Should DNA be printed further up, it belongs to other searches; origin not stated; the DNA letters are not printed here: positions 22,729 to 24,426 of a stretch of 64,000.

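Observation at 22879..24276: Selenocysteine-synthesis enzyme SepSecS present, so the organism should encode selenoproteins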

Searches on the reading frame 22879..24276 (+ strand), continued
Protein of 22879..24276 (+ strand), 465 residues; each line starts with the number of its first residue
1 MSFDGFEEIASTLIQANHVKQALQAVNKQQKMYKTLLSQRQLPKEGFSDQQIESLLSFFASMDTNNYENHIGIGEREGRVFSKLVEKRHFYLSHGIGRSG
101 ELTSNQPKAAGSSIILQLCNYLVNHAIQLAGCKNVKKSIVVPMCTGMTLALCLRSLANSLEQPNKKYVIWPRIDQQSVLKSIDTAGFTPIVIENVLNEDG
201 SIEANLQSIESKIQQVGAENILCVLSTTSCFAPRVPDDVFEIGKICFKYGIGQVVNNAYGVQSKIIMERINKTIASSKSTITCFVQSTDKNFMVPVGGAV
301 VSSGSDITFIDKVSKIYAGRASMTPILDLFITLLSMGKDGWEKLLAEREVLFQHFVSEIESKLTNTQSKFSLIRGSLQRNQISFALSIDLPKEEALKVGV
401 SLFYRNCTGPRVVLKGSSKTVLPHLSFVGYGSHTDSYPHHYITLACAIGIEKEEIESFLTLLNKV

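Call 7: find_homologous_proteins(query=window:22879-24273:+)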
Query window:22879-24273:+ (465 aa): 2871 proteins with E <= 0.001 among 8000 candidates; the best 120 are listed.
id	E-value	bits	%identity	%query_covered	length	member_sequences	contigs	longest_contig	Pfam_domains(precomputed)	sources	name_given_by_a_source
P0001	0.0e+0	1030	100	100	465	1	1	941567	PF05889.20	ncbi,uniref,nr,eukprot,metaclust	ncbi:predicted protein [Naegleria gruberi]|uniref:O-phosphoseryl-tRNA(Sec) selenium transferase n=1 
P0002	8.6e-233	791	72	100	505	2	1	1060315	PF05889.20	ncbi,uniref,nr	ncbi:hypothetical protein FDP41_007983 [Naegleria fowleri]|uniref:O-phosphoseryl-tRNA(Sec) selenium 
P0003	1.7e-229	780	73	100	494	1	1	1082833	PF05889.20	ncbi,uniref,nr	ncbi:hypothetical protein C9374_006860 [Naegleria lovaniensis]|uniref:O-phosphoseryl-tRNA(Sec) selen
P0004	2.5e-162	559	55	77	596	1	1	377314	PF05889.20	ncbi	ncbi:hypothetical protein ABK040_002202 [Willaertia magna]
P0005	3.0e-150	519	53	98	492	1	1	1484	PF05889.20,PF01212.28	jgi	jgi:O-phospho-L-seryl-tRNASec:L-selenocysteinyl-tRNA synthase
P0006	2.7e-147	509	53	98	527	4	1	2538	PF05889.20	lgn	-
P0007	1.4e-142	494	50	100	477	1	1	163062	PF05889.20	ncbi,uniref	ncbi:O-phospho-L-seryl-tRNASec:L-selenocysteinyl-tRNA synthase [Acrasis kona]|uniref:O-phosphoseryl-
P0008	4.3e-136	472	45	98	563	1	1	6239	PF05889.20,PF01212.28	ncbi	-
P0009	3.2e-132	459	48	98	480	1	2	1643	PF05889.20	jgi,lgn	-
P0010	6.2e-131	455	48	98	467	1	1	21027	PF05889.20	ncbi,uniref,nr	ncbi:hypothetical protein CYY_007680 [Polysphondylium violaceum]|uniref:O-phosphoseryl-tRNA(Sec) sel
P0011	2.6e-128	446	50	100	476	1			PF05889.20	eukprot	eukprot:gene8521-345_t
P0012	2.3e-127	443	46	98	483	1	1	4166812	PF05889.20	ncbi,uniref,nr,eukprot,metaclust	ncbi:O-phosphoseryl-tRNA selenium transferase [Cavenderia fasciculata]|uniref:O-phosphoseryl-tRNA(Se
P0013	4.0e-125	436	46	99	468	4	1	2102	PF05889.20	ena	-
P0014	5.7e-125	435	47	98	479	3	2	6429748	PF05889.20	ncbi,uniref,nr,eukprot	ncbi:O-phosphoseryl-tRNA selenium transferase [Dictyostelium discoideum AX4]|uniref:O-phosphoseryl-t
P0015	8.6e-125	435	46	98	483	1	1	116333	PF05889.20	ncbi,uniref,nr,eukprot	ncbi:hypothetical protein DICPUDRAFT_149505 [Dictyostelium purpureum]|uniref:O-phosphoseryl-tRNA(Sec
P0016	9.2e-125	435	47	96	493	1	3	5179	PF05889.20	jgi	jgi:O-phospho-L-seryl-tRNASec:L-selenocysteinyl-tRNA synthase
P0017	2.7e-124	433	46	98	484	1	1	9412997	PF05889.20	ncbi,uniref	ncbi:hypothetical protein RB653_005471 [Dictyostelium firmibasis]|uniref:O-phosphoseryl-tRNA(Sec) se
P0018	6.9e-124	432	49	98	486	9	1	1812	PF05889.20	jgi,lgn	jgi:O-phospho-L-seryl-tRNASec:L-selenocysteinyl-tRNA synthase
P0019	6.0e-123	429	47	98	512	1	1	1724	PF05889.20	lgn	-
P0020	8.8e-123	428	49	97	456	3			PF05889.20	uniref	uniref:O-phosphoseryl-tRNA(Sec) selenium transferase n=2 Tax=Arcella intermedia TaxID=1963864 RepID=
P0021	1.0e-122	428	43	99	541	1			PF05889.20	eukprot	eukprot:TRINITY_DN5938_c0_g4_i1.p1 TRINITY_DN5938_c0_g4~~TRINITY_DN5938_c0_g4_i1.p1 ORF type:complet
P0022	1.6e-122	427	45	98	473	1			PF05889.20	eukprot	eukprot:g5361.t1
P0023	2.2e-122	427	47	97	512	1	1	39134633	PF05889.20,PF01212.28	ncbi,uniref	ncbi:O-phosphoseryl-tRNA(Sec) selenium transferase-like [Ptychodera flava]|uniref:O-phosphoseryl-tRN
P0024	3.7e-122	426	47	98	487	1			PF05889.20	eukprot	eukprot:gene5585-6274_t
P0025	1.0e-121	425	44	98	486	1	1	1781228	PF05889.20,PF01212.28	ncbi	ncbi:unnamed protein product, partial [Ascophyllum nodosum]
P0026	1.8e-121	424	45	98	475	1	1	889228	PF05889.20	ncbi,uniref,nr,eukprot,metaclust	ncbi:hypothetical protein SAMD00019534_065720 [Acytostelium subglobosum LB1]|uniref:hypothetical pro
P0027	2.1e-121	424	46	98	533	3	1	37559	PF05889.20,PF01212.28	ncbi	-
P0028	2.3e-121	424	46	99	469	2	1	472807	PF00155.28,PF05889.20,PF01212.28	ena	-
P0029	3.5e-121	423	45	98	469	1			PF05889.20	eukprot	eukprot:gene2136-2634_t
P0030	8.7e-121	422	46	97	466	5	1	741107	PF05889.20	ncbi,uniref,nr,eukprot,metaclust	ncbi:unnamed protein product (macronuclear) [Paramecium tetraurelia]|uniref:O-phosphoseryl-tRNA(Sec)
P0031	1.2e-120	421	57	74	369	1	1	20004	PF05889.20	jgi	jgi:O-phospho-L-seryl-tRNASec:L-selenocysteinyl-tRNA synthase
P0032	1.8e-120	421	46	98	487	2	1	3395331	PF05889.20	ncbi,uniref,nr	ncbi:O-phosphoseryl-tRNA(Sec) selenium transferase-like isoform X2 [Acanthaster planci]|uniref:O-pho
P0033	1.9e-120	421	47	98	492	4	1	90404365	PF05889.20,PF01212.28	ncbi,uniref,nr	ncbi:O-phosphoseryl-tRNA(Sec) selenium transferase-like [Biomphalaria glabrata]|uniref:O-phosphosery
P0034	2.1e-120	420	45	99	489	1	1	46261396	PF05889.20,PF01212.28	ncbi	ncbi:hypothetical protein ACF0H5_009279 [Mactra antiquata]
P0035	2.4e-120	420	48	98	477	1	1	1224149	PF05889.20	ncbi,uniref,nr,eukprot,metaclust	ncbi:O-phosphoseryl-tRNA(Sec) selenium transferase [Tieghemostelium lacteum]|uniref:O-phosphoseryl-t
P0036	2.4e-120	420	46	97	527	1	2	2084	PF05889.20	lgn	-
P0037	3.0e-120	420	47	97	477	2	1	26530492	PF05889.20,PF01212.28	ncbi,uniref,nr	ncbi:O-phosphoseryl-tRNA(Sec) selenium transferase-like [Patiria miniata]|uniref:O-phosphoseryl-tRNA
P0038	3.2e-120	420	47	99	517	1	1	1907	PF05889.20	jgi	jgi:O-phospho-L-seryl-tRNASec:L-selenocysteinyl-tRNA synthase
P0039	6.7e-120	419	44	100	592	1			PF05889.20,PF01212.28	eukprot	eukprot:g1720.t1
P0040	8.1e-120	418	46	100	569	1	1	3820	PF05889.20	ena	-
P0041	1.0e-119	418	48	95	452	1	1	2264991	PF05889.20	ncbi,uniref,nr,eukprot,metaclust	ncbi:O-phosphoseryl-tRNA selenium transferase [Heterostelium album PN500]|uniref:O-phosphoseryl-tRNA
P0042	1.1e-119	418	47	98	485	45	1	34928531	PF05889.20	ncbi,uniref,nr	ncbi:hypothetical protein KOW79_006352 [Hemibagrus wyckioides]|uniref:O-phosphoseryl-tRNA(Sec) selen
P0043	1.1e-119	418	44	98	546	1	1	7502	PF05889.20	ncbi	ncbi:unnamed protein product, partial [Hapterophycus canaliculatus]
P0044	1.4e-119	418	47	100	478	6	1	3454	PF05889.20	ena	-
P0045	2.0e-119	417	45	99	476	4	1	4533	PF05889.20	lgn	-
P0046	2.1e-119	417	46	98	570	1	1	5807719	PF05889.20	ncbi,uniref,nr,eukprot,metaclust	ncbi:O-phosphoseryl-tRNA(Sec) selenium transferase [Ectocarpus siliculosus]|uniref:O-phosphoseryl-tR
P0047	2.3e-119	417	45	98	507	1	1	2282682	PF05889.20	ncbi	ncbi:hypothetical protein ACOMHN_048594 [Nucella lapillus]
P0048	3.1e-119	417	44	99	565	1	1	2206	PF05889.20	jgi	jgi:O-phospho-L-seryl-tRNASec:L-selenocysteinyl-tRNA synthase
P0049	4.2e-119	416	47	98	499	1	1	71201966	PF00155.28,PF05889.20,PF01212.28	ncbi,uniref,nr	ncbi:hypothetical protein FSP39_025255 [Pinctada imbricata]|uniref:O-phosphoseryl-tRNA(Sec) selenium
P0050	4.3e-119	416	45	98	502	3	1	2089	PF05889.20,PF01212.28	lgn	-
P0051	4.7e-119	416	45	98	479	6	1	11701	PF05889.20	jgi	jgi:O-phospho-L-seryl-tRNASec:L-selenocysteinyl-tRNA synthase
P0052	4.8e-119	416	46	99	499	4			PF05889.20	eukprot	eukprot:gene3861-4218_t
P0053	5.0e-119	416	44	97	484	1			PF05889.20,PF01212.28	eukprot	eukprot:TRINITY_DN781847_c0_g1_i1.p1 TRINITY_DN781847_c0_g1~~TRINITY_DN781847_c0_g1_i1.p1 ORF type:c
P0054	9.0e-119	415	45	98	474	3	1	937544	PF05889.20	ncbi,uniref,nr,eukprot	ncbi:O-phosphoseryl-tRNA(Sec) selenium transferase isoform X2 [Lingula anatina]|uniref:O-phosphosery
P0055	1.2e-118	415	46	98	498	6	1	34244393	PF05889.20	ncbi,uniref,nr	ncbi:O-phosphoseryl-tRNA(Sec) selenium transferase-like [Branchiostoma floridae]|uniref:O-phosphoser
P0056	1.7e-118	414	43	98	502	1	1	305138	PF05889.20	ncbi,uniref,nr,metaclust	ncbi:hypothetical protein LOTGIDRAFT_143936 [Lottia gigantea]|uniref:O-phosphoseryl-tRNA(Sec) seleni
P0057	1.9e-118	414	45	98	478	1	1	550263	PF05889.20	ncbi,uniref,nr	ncbi:O-phosphoseryl-tRNA(Sec) selenium transferase [Aplysia californica]|uniref:O-phosphoseryl-tRNA(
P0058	3.2e-118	413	45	98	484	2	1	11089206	PF05889.20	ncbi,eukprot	ncbi:O-phosphoseryl-tRNA(Sec) selenium transferase-like isoform X2 [Rhopilema esculentum]|eukprot:ge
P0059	3.6e-118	413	45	97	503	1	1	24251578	PF00282.26,PF05889.20,PF01212.28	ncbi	ncbi:O-phosphoseryl-tRNA(Sec) selenium transferase-like [Glandiceps talaboti]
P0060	4.6e-118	413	55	74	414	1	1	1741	PF05889.20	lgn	-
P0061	6.8e-118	412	43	98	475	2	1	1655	PF05889.20,PF01212.28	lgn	-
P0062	7.3e-118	412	45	98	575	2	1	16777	PF05889.20,PF01212.28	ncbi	ncbi:unnamed protein product [Ectocarpus fasciculatus]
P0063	7.7e-118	412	46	98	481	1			PF05889.20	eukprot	eukprot:TRINITY_DN1805_c0_g3_i1.p1 TRINITY_DN1805_c0_g3~~TRINITY_DN1805_c0_g3_i1.p1 ORF type:complet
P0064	7.9e-118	412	45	99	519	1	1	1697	PF05889.20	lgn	-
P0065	9.5e-118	412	46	98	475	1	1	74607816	PF05889.20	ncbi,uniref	ncbi:O-phosphoseryl-tRNA(Sec) selenium transferase-like [Ornithodoros turicata]|uniref:O-phosphosery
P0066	1.3e-117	411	44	98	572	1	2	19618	PF05889.20,PF01212.28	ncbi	ncbi:unnamed protein product [Ectocarpus sp. 12 AP-2014]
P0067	1.6e-117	411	44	100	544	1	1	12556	PF05889.20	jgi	jgi:O-phospho-L-seryl-tRNASec:L-selenocysteinyl-tRNA synthase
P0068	2.0e-117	411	45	98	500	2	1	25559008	PF05889.20,PF01212.28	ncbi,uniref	ncbi:hypothetical protein SNE40_012935 [Patella caerulea]|uniref:O-phosphoseryl-tRNA(Sec) selenium t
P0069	2.1e-117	411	44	100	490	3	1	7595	PF05889.20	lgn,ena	-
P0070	2.3e-117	410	45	98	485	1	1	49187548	PF05889.20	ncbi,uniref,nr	ncbi:O-phosphoseryl-tRNA(Sec) selenium transferase [Chanos chanos]|uniref:O-phosphoseryl-tRNA(Sec) s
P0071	2.8e-117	410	45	97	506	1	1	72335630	PF05889.20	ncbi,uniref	ncbi:O-phosphoseryl-tRNA(Sec) selenium transferase-like [Babylonia areolata]|uniref:O-phosphoseryl-t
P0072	2.9e-117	410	46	98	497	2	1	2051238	PF05889.20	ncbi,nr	ncbi:O-phosphoseryl-tRNA(Sec) selenium transferase-like isoform X2 [Physella acuta]|nr:O-phosphosery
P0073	3.2e-117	410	45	100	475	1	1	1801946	PF05889.20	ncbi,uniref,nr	ncbi:O-phosphoseryl-tRNA(Sec) selenium transferase-like [Anneissia japonica]|uniref:O-phosphoseryl-t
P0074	3.5e-117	410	45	98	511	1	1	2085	PF05889.20,PF01212.28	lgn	-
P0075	3.7e-117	410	45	99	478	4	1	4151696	PF05889.20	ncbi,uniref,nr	ncbi:O-phosphoseryl-tRNA(Sec) selenium transferase-like [Haliotis rufescens]|uniref:O-phosphoseryl-t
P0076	3.9e-117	410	45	98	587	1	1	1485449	PF05889.20,PF01212.28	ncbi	ncbi:unnamed protein product, partial [Ectocarpus sp. 6 AP-2014]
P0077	4.4e-117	409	46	97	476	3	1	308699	PF05889.20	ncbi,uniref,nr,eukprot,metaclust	ncbi:O-phosphoseryl-tRNA(Sec) selenium transferase (macronuclear) [Tetrahymena thermophila SB210]|un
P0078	4.5e-117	409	44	100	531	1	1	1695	PF05889.20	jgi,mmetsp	mmetsp:Transcript_10888/g.16590 ORF Transcript_10888/g.16590 Transcript_10888/m.16590 type:complete 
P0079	4.5e-117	409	44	98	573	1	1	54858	PF05889.20,PF01212.28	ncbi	ncbi:unnamed protein product [Ectocarpus sp. 4 AP-2014]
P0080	5.3e-117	409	45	98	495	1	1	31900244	PF05889.20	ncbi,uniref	ncbi:O-phosphoseryl-tRNA(Sec) selenium transferase-like [Tubulanus polymorphus]|uniref:O-phosphosery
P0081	5.9e-117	409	43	98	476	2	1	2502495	PF05889.20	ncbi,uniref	ncbi:O-phosphoseryl-tRNA(Sec) selenium transferase isoform X1 [Centruroides vittatus]|uniref:O-phosp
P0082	1.1e-116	408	47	97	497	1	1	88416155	PF05889.20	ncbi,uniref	ncbi:O-phosphoseryl-tRNA(Sec) selenium transferase [Paroedura picta]|uniref:O-phosphoseryl-tRNA(Sec)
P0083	1.1e-116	408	45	98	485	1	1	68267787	PF05889.20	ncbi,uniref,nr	ncbi:O-phosphoseryl-tRNA(Sec) selenium transferase isoform X1 [Myxocyprinus asiaticus]|uniref:O-phos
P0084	1.2e-116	408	46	100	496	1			PF05889.20,PF01212.28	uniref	uniref:O-phosphoseryl-tRNA(Sec) selenium transferase n=1 Tax=Salvator merianae TaxID=96440 RepID=A0A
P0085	1.2e-116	408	46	98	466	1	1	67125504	PF05889.20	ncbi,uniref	ncbi:O-phosphoseryl-tRNA(Sec) selenium transferase-like [Watersipora subatra]|uniref:O-phosphoseryl-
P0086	1.2e-116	408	45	98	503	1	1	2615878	PF05889.20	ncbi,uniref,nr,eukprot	ncbi:O-phosphoseryl-tRNA(Sec) selenium transferase [Aphanomyces astaci]|uniref:O-phosphoseryl-tRNA(S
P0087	1.3e-116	408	46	100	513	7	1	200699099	PF05889.20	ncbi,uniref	ncbi:O-phosphoseryl-tRNA(Sec) selenium transferase isoform X1 [Anolis sagrei]|uniref:O-phosphoseryl-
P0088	1.4e-116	408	45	98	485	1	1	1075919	PF05889.20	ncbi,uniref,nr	ncbi:O-phosphoseryl-tRNA(Sec) selenium transferase [Rhinichthys klamathensis goyatoka]|uniref:O-phos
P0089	1.5e-116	408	45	98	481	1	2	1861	PF05889.20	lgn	-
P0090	1.5e-116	408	46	99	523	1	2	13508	PF05889.20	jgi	jgi:O-phospho-L-seryl-tRNASec:L-selenocysteinyl-tRNA synthase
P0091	2.1e-116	407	45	98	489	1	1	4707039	PF05889.20,PF01212.28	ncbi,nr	ncbi:hypothetical protein Btru_068519 [Bulinus truncatus]|nr:hypothetical protein Btru_068519 [Bulin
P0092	2.3e-116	407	46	99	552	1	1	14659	PF05889.20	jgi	jgi:O-phospho-L-seryl-tRNASec:L-selenocysteinyl-tRNA synthase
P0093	2.7e-116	407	46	100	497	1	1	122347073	PF05889.20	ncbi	ncbi:UNVERIFIED_CONTAM: hypothetical protein K2H54_058892 [Gekko kuhli]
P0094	3.3e-116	407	45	98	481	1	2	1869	PF05889.20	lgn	-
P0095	3.9e-116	406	45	97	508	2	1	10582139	PF05889.20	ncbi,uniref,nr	ncbi:O-phosphoseryl-tRNA(Sec) selenium transferase-like [Asterias rubens]|uniref:O-phosphoseryl-tRNA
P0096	3.9e-116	406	45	99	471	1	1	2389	PF05889.20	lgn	-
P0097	4.0e-116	406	43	98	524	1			PF05889.20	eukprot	eukprot:Hpha_TRINITY_DN33516_c0_g1::TRINITY_DN33516_c0_g1_i1::g.171081::m.171081/K03341/SEPSECS; O-p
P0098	4.1e-116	406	46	97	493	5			PF05889.20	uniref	uniref:O-phosphoseryl-tRNA(Sec) selenium transferase n=1 Tax=Crotalus adamanteus TaxID=8729 RepID=A0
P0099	4.3e-116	406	44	98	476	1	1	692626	PF05889.20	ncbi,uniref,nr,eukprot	ncbi:O-phosphoseryl-tRNA(Sec) selenium transferase [Saprolegnia diclina VS20]|uniref:O-phosphoseryl-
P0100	4.6e-116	406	47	97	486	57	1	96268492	PF05889.20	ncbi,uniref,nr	ncbi:O-phosphoseryl-tRNA(Sec) selenium transferase [Oxyura jamaicensis]|uniref:O-phosphoseryl-tRNA(S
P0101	5.5e-116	406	45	98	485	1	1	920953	PF05889.20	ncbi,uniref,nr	ncbi:O-phosphoseryl-tRNA(Sec) selenium transferase [Pimephales promelas]|uniref:O-phosphoseryl-tRNA(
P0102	6.3e-116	406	44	100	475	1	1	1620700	PF05889.20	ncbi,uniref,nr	ncbi:soluble liver antigen/liver pancreas antigen [Polychytrium aggregatum]|uniref:soluble liver ant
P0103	7.0e-116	406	46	100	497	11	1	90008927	PF05889.20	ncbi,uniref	ncbi:O-phosphoseryl-tRNA(Sec) selenium transferase [Tiliqua scincoides]|uniref:O-phosphoseryl-tRNA(S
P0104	8.1e-116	405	45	100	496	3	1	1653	PF05889.20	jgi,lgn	-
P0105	8.2e-116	405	44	98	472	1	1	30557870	PF05889.20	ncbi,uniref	ncbi:O-phosphoseryl-tRNA(Sec) selenium transferase-like [Antedon mediterranea]|uniref:O-phosphoseryl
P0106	8.5e-116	405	46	97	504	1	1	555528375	PF05889.20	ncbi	ncbi:O-phosphoseryl-tRNA(Sec) selenium transferase [Lithobates pipiens]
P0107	1.0e-115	405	44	98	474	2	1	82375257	PF05889.20,PF01212.28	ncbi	ncbi:hypothetical protein BsWGS_13090 [Bradybaena similaris]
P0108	1.1e-115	405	45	97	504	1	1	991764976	PF05889.20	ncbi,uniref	ncbi:O-phosphoseryl-tRNA(Sec) selenium transferase isoform X1 [Aquarana catesbeiana]|uniref:O-phosph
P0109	1.3e-115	405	45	98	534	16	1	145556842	PF05889.20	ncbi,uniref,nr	ncbi:O-phosphoseryl-tRNA(Sec) selenium transferase isoform X1 [Pristis pectinata]|uniref:O-phosphose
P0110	1.4e-115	405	45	100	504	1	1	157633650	PF05889.20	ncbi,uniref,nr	ncbi:O-phosphoseryl-tRNA(Sec) selenium transferase [Pyxicephalus adspersus]|uniref:O-phosphoseryl-tR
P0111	1.5e-115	404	44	98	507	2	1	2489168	PF05889.20,PF01212.28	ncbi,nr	ncbi:O-phosphoseryl-tRNA(Sec) selenium transferase-like [Mizuhopecten yessoensis]|nr:O-phosphoseryl-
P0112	1.7e-115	404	47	97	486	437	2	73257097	PF05889.20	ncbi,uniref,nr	ncbi:hypothetical protein DUI87_09361 [Hirundo rustica rustica]|uniref:O-phosphoseryl-tRNA(Sec) sele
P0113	1.7e-115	404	45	98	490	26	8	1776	PF05889.20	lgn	-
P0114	1.7e-115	404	43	99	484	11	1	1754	PF00155.28,PF05889.20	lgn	-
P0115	2.1e-115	404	43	99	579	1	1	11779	PF05889.20,PF01212.28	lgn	-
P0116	2.1e-115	404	46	98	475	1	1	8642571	PF00155.28,PF05889.20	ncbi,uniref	ncbi:O-phosphoseryl-tRNA(Sec) selenium transferase-like [Halichondria panicea]|uniref:O-phosphoseryl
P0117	2.3e-115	404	45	98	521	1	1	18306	PF05889.20,PF01212.28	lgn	-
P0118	2.3e-115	404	46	98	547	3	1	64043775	PF05889.20,PF01212.28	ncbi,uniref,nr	ncbi:O-phosphoseryl-tRNA(Sec) selenium transferase-like isoform X2 [Pollicipes pollicipes]|uniref:O-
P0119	2.4e-115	404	45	100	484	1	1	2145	PF05889.20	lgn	-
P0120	2.4e-115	404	45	98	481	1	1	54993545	PF05889.20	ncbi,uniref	ncbi:hypothetical protein R3I93_000203 [Phoxinus phoxinus]|uniref:O-phosphoseryl-tRNA(Sec) selenium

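Call 8: find_encoding_contigs(protein=window:22879-24273:+, flank=10000)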
Protein window:22879-24273:+ (465 aa): no gene with exactly this product is on record in the collection.

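Call 29: find_encoding_contigs(protein=P0002, flank=10000, max_places=2)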
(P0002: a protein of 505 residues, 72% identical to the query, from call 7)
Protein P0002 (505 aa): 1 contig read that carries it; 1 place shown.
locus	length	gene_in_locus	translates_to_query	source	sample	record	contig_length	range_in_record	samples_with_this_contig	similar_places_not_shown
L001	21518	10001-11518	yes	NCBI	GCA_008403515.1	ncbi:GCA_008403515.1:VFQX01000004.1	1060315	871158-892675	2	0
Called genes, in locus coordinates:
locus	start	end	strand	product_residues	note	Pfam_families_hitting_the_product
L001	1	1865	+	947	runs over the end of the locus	-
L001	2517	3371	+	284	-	-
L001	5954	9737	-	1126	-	-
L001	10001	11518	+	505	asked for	PF05889:SepSecS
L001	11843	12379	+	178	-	-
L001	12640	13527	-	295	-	PF12937:F-box-like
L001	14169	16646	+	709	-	-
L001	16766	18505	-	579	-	PF06466:PCAF_N (faint), PF00583:Acetyltransf_1, PF13508:Acetyltransf_7 (weak), PF00439:Bromodomain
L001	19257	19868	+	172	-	-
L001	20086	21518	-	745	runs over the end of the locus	PF07714:PK_Tyr_Ser-Thr (weak), PF00069:Pkinase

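Call 30: find_encoding_contigs(protein=P0003, flank=10000, max_places=2)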
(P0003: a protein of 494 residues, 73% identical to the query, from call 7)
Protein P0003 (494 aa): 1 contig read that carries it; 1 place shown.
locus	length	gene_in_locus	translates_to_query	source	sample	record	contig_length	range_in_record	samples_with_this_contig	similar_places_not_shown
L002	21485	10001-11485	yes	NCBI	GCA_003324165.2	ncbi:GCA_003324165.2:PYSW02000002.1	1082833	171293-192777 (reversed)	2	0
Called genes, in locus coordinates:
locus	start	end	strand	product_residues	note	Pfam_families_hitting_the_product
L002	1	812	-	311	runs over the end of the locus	-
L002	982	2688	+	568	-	PF00092:VWA, PF13519:VWA_2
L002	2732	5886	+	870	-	-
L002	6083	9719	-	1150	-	-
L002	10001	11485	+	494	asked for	PF05889:SepSecS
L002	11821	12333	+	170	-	-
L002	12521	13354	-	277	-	PF12937:F-box-like (weak)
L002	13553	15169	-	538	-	PF01425:Amidase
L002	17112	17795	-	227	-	-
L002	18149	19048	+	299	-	-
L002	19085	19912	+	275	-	-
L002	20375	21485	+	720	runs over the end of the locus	-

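Call 46: predict_structure(alignment_id=A1)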
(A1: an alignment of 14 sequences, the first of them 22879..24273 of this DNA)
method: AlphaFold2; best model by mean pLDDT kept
length: 465 residues; sequences in the alignment: 14
mean_pLDDT: 84.4   pTM: 0.85
mean pLDDT of the five models: 84.4, 83.3, 81.0, 78.5, 73.0
residues with pLDDT >= 90: 226; 70-90: 169; 50-70: 49; < 50: 21
segments of 3 or more residues with pLDDT < 50: 69-78, 93-99
pLDDT, mean of each block of 10 residues (from residue 1): 64 79 74 82 92 82 57 48 66 49 60 82 97 95 91 92 88 91 96 93 96 97 91 91 97 94 92 95 93 84 93 77 78 95 92 91 75 81 89 90 74 88 89 91 80 90 86
secondary structure, 60 per line:
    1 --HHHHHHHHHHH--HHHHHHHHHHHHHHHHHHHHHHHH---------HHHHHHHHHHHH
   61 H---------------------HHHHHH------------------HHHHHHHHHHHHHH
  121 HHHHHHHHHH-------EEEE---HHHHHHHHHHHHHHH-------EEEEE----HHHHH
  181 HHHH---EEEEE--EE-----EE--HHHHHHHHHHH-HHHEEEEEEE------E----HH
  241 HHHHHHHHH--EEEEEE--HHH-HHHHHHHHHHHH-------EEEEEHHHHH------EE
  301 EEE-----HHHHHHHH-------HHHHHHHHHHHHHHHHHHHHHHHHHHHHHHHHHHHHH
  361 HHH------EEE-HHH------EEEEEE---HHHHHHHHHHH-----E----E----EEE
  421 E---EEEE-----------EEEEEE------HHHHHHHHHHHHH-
elements in order: H3-13 H16-39 H49-61 H83-88 H107-130 E138-141 H145-159 E167-171 H176-184 E188-192 H206-216 E221-227 H239-249 E252-257 H264-275 E283-287 H288-292 E299-303 H309-316 H324-363 E370-372 E383-388 H392-402 E418-421 E425-428 E440-445 H452-464
